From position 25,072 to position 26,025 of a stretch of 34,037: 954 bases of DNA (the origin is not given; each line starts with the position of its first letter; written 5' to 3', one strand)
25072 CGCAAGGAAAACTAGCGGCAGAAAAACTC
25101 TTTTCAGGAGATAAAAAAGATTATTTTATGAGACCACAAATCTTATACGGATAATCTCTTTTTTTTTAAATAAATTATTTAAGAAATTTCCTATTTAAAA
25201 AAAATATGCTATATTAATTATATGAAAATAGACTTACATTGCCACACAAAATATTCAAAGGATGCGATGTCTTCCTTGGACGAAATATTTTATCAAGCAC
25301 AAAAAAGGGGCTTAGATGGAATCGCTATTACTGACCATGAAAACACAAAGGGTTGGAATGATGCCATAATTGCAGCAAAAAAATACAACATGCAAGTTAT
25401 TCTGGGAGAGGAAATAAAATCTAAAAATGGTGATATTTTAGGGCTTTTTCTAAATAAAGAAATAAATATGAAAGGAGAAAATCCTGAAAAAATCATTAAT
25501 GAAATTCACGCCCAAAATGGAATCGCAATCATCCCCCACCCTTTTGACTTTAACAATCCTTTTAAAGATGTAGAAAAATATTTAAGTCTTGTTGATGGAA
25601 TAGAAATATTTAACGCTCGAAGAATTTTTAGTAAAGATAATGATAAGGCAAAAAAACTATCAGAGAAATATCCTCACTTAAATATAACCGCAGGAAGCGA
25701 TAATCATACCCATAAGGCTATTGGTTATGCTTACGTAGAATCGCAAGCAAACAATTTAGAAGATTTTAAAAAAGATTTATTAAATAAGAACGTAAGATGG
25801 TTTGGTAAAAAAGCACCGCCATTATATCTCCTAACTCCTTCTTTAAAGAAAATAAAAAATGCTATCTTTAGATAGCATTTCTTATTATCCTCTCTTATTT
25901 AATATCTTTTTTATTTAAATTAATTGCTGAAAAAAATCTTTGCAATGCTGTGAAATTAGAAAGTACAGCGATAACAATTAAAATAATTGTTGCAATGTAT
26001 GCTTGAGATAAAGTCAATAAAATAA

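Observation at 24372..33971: Clustered, duplicated and apparently regulated inositol-phosphate module in an otherwise minimal genome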

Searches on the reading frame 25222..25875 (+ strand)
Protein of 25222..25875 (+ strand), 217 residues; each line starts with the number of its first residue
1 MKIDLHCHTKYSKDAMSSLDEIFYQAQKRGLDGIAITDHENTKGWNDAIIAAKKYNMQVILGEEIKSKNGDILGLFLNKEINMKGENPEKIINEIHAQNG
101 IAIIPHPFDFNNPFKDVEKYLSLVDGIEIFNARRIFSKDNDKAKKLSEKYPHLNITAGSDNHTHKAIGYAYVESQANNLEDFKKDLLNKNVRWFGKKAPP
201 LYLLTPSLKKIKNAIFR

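Call 6: search_protein_families(library=pfam, proteins=[window:25222-25875:+], max_evalue=0.01)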
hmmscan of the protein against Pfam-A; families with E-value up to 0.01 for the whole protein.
window:25222-25875:+ (217 aa): 3 families
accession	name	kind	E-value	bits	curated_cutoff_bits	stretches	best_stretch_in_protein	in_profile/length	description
PF02811.25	PHP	-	3.1e-15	57.3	26.4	1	4-106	1-94/164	PHP domain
PF13263.12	PHP_C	-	3.8e-07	30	21.3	1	139-184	3-49/56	PHP-associated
PF01026.27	TatD_DNase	-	0.0011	18.9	27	0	3-60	1-56/253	TatD related DNase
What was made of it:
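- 25222..25875 (+): PHP-family metal-dependent phosphoesterase (217 aa). Candidate PIP/AIP phosphatase (inferred). Pfam PHP 57 bits and PHP_C 30 bits (call 6).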

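Call 7: search_protein_families(library=ncbifam, proteins=[window:25222-25875:+], max_evalue=0.01)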
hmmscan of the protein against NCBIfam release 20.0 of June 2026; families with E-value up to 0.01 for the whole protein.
window:25222-25875:+ (217 aa): 23 families
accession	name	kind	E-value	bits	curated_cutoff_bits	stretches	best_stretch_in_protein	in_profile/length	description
NF038032.1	CehA_McbA_metalo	domain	1.2e-17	64.3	80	1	2-165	4-182/315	CehA/McbA family metallohydrolase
NF041577.1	nside_bi_sphtase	equivalog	2.4e-12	46.6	400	1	2-66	3-66/276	3',5'-nucleoside bisphosphate phosphatase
NF001688.0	PRK00448.1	equivalog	1.2e-10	39.6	873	1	2-72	338-409/1445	PolC-type DNA polymerase III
NF041661.1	Cycl_ph_dihydrol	equivalog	1.8e-10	40.6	500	1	4-67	1-63/259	phosphoribosyl 1,2-cyclic phosphate 1,2-diphosphodiesterase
TIGR01405.1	polC_Gram_pos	equivalog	5.9e-10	37.5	1043.45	1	2-66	104-169/1211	DNA polymerase III subunit alpha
NF006702.0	PRK09248.1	domain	7.9e-10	38.6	264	1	2-41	4-43/246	PHP domain-containing protein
NF047791.1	RNaseRnm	equivalog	8.5e-10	38.3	375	1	3-68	3-69/275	RNase RNM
NF004226.0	PRK05673.1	equivalog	1e-07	30.2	1002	1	3-78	7-76/1146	DNA polymerase III subunit alpha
NF045780.1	TrlF_fam_ATP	equivalog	2.3e-07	29.9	350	1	2-197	7-214/944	TrlF family AAA-like ATPase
TIGR01856.1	hisJ_fam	subfamily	6.3e-07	29.4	90.2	1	3-45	1-43/252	histidinol-phosphatase HisJ family protein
TIGR00594.1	polc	superfamily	1.3e-06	26.7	434.35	1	3-72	2-72/1022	DNA polymerase III subunit alpha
NF004225.0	PRK05672.1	subfamily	2.1e-06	26.1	939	1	4-67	8-72/1047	error-prone DNA polymerase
NF005617.0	PRK07374.1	equivalog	2.2e-06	25.9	1653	1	3-72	4-74/1170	DNA polymerase III subunit alpha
NF005298.0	PRK06826.1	equivalog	2.4e-06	25.5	1260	1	3-65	6-69/1151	DNA polymerase III subunit alpha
NF005596.0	PRK07328.1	subfamily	6.7e-06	25.7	202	1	2-56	3-61/269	histidinol-phosphatase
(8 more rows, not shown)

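Call 46: search_solved_structures(query=window:25222-25872:+, max_evalue=0.001, show_alignments=2)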
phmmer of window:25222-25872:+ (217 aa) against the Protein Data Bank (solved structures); distinct sequences matched with E-value up to 0.001: 4.
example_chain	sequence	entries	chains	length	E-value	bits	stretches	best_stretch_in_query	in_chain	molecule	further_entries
3e0f_A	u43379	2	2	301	1.5e-10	44.4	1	4-73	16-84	Putative Metal-dependent Phosphoesterase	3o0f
3f2b_A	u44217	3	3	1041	4.6e-07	33.1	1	2-66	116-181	DNA-directed DNA polymerase III alpha chain | GEOBACILLUS KAUSTOPHILUS DNA POLC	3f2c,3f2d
9etk_A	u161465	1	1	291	1.6e-05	28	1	1-81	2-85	Metal-dependent phosphoesterases (PHP family)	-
9qpc_A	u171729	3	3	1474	0.00077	22.5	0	2-65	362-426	DNA polymerase III PolC-type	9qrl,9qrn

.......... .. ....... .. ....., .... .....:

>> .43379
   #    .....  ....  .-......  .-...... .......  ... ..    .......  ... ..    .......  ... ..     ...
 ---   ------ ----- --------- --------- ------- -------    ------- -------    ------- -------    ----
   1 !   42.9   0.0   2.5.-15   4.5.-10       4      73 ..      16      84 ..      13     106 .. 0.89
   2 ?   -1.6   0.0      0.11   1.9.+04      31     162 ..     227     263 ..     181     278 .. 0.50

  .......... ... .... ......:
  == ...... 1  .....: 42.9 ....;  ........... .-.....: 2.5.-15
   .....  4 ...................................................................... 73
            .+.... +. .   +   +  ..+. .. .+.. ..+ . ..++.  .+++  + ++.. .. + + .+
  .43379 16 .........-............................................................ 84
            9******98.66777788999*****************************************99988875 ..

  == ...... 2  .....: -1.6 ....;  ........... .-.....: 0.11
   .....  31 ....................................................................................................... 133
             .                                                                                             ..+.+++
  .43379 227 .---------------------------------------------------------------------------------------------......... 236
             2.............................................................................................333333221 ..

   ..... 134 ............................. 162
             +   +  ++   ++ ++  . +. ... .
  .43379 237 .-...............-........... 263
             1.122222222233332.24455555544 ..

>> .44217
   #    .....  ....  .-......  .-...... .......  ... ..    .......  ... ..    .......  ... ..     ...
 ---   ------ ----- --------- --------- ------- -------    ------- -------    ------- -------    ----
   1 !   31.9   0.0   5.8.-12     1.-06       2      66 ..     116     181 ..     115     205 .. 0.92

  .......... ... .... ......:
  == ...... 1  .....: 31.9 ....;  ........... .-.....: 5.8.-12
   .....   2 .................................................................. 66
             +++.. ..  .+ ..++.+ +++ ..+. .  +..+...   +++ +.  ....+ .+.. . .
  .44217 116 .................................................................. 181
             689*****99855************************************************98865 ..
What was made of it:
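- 25222..25875 (+): Nearest solved structure 3E0F, a PHP phosphoesterase (call 46).
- PHP's closest characterised relatives are nucleotide phosphoesterases (calls 7, 46). Its nearest solved structure is 3E0F (call 46).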
